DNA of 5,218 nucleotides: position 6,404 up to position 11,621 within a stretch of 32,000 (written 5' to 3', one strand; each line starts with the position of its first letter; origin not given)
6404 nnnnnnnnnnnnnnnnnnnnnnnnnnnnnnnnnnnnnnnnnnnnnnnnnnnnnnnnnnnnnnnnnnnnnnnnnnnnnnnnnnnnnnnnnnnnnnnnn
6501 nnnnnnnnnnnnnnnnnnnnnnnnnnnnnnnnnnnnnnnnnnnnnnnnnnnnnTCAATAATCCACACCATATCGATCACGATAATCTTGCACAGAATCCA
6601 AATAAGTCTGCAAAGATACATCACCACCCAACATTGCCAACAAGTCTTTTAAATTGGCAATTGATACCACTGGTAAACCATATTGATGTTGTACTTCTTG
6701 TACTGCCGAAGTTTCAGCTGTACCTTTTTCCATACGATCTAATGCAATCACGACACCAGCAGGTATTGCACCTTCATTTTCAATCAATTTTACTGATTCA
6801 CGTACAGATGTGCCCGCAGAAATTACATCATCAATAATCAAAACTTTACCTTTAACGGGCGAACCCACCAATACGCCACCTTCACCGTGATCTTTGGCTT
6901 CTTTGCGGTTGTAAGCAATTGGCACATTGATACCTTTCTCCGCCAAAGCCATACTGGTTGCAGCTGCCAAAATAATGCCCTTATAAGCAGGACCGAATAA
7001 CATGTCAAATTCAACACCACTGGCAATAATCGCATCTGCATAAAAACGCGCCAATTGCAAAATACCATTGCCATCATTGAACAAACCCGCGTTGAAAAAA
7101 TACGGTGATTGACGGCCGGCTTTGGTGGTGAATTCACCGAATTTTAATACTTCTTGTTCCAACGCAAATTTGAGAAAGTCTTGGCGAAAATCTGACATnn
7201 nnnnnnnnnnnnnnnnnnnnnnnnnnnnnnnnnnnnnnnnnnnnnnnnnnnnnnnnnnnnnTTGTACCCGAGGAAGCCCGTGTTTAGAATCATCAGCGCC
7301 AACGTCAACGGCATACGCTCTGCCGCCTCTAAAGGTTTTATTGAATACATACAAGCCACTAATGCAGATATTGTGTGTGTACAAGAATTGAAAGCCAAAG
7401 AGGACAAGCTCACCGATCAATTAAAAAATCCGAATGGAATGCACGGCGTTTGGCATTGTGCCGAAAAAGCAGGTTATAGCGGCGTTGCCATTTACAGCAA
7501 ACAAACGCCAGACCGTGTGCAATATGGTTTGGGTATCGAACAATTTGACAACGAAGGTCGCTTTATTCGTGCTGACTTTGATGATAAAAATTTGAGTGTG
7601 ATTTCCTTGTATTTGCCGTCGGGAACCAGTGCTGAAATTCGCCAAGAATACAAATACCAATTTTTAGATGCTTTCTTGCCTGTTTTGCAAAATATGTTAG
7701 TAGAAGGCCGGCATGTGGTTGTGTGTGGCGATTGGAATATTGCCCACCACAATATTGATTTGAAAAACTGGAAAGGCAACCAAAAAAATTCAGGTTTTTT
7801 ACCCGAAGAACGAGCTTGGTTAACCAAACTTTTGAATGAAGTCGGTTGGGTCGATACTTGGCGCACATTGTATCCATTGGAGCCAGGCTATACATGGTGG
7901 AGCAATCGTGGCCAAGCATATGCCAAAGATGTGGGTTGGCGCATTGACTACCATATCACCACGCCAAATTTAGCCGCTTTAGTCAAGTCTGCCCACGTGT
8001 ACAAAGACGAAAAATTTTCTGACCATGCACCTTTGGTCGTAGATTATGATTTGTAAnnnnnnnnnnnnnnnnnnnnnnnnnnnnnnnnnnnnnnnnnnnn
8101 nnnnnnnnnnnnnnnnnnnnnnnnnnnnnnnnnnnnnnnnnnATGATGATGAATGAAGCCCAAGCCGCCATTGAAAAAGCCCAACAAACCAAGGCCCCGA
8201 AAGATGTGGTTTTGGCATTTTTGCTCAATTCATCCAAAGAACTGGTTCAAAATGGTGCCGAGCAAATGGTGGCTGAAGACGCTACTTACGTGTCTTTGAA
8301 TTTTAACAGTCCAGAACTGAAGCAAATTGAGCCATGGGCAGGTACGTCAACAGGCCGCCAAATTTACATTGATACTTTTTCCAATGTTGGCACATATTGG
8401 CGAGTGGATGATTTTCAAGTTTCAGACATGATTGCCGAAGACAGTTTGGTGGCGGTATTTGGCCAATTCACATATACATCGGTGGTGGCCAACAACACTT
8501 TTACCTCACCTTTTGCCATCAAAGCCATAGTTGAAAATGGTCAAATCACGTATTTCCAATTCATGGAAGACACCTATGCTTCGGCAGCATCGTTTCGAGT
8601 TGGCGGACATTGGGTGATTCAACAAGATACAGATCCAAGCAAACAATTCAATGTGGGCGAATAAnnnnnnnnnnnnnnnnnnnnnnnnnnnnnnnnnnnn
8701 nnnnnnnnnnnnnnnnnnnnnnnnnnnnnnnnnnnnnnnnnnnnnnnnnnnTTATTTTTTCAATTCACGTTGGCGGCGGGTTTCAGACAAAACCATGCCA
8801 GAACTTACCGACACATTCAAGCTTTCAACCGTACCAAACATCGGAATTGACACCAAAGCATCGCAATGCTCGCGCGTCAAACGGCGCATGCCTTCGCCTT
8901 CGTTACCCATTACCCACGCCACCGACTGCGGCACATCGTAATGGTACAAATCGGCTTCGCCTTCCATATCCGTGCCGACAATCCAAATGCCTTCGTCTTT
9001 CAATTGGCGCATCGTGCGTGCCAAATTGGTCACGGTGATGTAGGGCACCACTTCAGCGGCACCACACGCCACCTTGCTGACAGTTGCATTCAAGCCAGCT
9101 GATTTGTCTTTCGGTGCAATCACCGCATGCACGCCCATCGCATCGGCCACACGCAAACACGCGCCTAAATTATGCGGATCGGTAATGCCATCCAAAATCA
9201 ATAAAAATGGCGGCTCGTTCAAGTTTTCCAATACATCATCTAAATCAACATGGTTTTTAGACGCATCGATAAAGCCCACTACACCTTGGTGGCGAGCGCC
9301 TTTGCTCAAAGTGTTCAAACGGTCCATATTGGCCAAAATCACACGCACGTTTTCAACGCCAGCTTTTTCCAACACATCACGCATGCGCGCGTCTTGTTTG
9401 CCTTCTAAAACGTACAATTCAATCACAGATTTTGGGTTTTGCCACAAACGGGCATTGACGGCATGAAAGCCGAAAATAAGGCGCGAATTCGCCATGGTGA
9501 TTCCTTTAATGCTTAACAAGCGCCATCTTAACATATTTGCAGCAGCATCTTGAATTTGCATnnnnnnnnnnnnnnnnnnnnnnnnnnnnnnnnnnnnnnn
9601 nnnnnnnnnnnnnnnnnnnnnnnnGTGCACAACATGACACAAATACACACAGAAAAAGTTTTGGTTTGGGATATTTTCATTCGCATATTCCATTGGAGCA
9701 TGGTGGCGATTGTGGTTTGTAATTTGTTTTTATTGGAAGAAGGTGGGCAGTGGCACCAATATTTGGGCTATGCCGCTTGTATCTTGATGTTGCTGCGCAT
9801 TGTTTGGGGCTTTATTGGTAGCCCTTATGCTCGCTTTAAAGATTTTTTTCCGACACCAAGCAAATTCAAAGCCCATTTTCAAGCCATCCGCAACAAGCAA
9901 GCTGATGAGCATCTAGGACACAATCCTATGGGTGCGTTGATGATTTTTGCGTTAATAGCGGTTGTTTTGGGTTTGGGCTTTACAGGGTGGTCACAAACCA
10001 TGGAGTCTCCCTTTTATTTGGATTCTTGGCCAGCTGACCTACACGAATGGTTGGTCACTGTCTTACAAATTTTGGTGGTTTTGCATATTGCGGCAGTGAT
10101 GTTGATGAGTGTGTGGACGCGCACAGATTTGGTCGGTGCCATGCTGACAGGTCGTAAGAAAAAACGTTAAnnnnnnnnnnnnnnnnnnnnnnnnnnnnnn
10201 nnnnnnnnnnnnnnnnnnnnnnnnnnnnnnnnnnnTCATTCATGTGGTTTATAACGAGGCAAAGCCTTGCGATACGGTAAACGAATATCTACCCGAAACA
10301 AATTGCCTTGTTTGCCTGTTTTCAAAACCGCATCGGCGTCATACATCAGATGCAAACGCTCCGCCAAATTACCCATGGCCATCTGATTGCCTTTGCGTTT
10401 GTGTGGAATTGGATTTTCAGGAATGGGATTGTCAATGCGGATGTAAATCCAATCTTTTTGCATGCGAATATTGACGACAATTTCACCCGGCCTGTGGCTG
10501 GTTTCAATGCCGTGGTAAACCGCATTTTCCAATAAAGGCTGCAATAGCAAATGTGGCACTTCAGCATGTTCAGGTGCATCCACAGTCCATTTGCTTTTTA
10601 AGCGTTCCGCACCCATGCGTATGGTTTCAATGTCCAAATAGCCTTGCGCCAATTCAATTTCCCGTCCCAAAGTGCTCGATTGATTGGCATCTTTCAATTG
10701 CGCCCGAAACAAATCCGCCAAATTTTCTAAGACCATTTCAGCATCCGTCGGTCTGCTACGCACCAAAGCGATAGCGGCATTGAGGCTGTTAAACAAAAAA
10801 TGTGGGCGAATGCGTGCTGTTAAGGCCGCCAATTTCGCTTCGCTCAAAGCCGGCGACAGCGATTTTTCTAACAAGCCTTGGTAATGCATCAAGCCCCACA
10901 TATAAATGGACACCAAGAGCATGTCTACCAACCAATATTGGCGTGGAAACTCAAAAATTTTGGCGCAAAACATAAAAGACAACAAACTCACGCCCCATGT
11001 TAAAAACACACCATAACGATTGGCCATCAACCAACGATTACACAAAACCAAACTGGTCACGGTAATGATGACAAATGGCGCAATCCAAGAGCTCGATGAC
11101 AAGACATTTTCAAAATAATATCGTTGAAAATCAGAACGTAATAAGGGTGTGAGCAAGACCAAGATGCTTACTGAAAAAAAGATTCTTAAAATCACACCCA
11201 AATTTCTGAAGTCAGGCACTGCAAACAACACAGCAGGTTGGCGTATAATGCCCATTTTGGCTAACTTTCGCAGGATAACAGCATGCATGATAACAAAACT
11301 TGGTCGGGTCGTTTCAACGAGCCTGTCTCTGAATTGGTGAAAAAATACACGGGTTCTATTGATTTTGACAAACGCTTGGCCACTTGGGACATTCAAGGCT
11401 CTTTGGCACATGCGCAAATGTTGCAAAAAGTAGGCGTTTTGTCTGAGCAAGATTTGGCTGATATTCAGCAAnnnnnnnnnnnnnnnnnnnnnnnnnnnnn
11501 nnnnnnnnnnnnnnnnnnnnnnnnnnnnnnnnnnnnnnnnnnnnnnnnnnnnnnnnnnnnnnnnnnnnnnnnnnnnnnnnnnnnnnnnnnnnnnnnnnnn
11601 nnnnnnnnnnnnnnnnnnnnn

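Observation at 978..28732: Over-represented 11-14-mer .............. arranged as inverted-pair terminators: a candidate DNA uptake sequence dialect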

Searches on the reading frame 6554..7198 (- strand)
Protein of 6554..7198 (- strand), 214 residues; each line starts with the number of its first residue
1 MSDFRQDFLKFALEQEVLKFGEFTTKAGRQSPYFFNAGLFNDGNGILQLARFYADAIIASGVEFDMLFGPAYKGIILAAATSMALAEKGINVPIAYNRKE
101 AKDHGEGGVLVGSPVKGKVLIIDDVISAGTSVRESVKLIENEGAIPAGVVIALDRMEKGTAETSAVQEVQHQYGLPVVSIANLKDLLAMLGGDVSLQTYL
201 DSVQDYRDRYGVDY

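Call 11: search_protein_families(library=pfam, proteins=[window:6554-7198:-])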
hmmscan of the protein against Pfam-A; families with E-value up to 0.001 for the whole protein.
window:6554-7198:- (214 aa): 1 family
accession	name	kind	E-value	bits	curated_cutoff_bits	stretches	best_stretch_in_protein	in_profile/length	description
PF00156.33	Pribosyltran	-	2.5e-12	46.8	26.3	1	42-162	7-133/158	Phosphoribosyl transferase domain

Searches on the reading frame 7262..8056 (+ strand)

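Call 11: search_protein_families(library=pfam, proteins=[window:7262-8056:+])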
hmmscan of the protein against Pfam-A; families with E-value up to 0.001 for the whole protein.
window:7262-8056:+ (264 aa): 2 families
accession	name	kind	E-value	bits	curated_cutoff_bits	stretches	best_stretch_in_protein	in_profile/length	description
PF03372.29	Exo_endo_phos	-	2.5e-31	109.5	24.5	1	11-255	1-225/225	Endonuclease/Exonuclease/phosphatase family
PF14529.12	Exo_endo_phos_2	-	8.9e-05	22.8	27.4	1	112-258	2-116/117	Endonuclease-reverse transcriptase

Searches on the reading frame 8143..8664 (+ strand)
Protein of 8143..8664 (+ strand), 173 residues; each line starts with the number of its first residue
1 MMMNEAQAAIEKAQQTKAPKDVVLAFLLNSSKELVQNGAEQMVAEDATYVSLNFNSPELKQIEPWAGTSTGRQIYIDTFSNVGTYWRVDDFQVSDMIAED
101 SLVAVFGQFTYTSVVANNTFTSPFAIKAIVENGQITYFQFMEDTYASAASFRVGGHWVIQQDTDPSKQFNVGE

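Call 11: search_protein_families(library=pfam, proteins=[window:8143-8664:+])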
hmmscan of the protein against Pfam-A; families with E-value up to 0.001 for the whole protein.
window:8143-8664:+ (173 aa): 0 families

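Call 74: search_protein_families(library=phrogs, proteins=[window:8143-8664:+], max_evalue=0.001)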
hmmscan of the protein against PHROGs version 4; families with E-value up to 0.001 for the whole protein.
window:8143-8664:+ (173 aa): 0 families

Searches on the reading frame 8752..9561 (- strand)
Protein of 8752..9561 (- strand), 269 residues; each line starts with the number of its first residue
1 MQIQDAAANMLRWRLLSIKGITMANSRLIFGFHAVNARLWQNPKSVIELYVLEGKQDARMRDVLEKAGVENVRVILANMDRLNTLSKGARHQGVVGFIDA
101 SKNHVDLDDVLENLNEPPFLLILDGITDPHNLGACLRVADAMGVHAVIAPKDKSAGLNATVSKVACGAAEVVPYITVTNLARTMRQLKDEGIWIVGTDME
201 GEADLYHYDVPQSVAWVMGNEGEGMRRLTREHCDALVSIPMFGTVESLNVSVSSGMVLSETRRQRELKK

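Call 11: search_protein_families(library=pfam, proteins=[window:8752-9561:-])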
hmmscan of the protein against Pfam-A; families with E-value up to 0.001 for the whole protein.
window:8752-9561:- (269 aa): 2 families
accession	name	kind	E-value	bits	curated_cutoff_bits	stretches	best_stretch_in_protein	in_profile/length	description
PF00588.24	SpoU_methylase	-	1.9e-43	148.4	29.7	1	119-258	2-141/142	SpoU rRNA Methylase family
PF08032.17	SpoU_sub_bind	-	8e-20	71.4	22.8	1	28-102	1-74/76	RNA 2'-O ribose methyltransferase substrate binding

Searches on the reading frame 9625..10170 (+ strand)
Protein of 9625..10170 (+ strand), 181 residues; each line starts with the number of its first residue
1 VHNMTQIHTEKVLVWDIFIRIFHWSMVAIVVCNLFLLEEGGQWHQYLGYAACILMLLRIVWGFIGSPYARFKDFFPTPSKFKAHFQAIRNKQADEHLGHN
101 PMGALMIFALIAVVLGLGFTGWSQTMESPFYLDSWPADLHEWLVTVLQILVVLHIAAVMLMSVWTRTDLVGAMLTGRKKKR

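Call 11: search_protein_families(library=pfam, proteins=[window:9625-10170:+])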
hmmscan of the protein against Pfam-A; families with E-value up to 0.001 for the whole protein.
window:9625-10170:+ (181 aa): 1 family
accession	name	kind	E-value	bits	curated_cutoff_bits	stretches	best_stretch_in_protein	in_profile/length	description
PF01292.26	Ni_hydr_CYTB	-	1.5e-24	87.2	30.1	1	14-176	1-179/179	Prokaryotic cytochrome b561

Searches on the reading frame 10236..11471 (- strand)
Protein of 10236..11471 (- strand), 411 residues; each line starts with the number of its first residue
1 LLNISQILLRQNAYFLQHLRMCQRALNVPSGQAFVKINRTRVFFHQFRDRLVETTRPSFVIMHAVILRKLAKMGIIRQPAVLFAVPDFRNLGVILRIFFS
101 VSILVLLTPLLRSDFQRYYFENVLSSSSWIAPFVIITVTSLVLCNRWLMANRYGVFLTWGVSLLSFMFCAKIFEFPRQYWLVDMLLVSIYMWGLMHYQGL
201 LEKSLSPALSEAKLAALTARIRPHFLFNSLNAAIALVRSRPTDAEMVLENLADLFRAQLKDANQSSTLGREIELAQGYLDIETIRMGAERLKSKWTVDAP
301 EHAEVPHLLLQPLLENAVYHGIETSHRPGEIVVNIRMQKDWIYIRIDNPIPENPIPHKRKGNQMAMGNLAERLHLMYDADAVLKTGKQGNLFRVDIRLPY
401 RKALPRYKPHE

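Call 12: search_protein_families(library=pfam, proteins=[window:10236-11471:-])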
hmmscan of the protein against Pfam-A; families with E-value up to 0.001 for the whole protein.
window:10236-11471:- (411 aa): 1 family
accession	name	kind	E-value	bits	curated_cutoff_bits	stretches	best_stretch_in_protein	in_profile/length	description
PF06580.19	His_kinase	-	7.1e-20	71.5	25.2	1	212-288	1-79/81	Histidine kinase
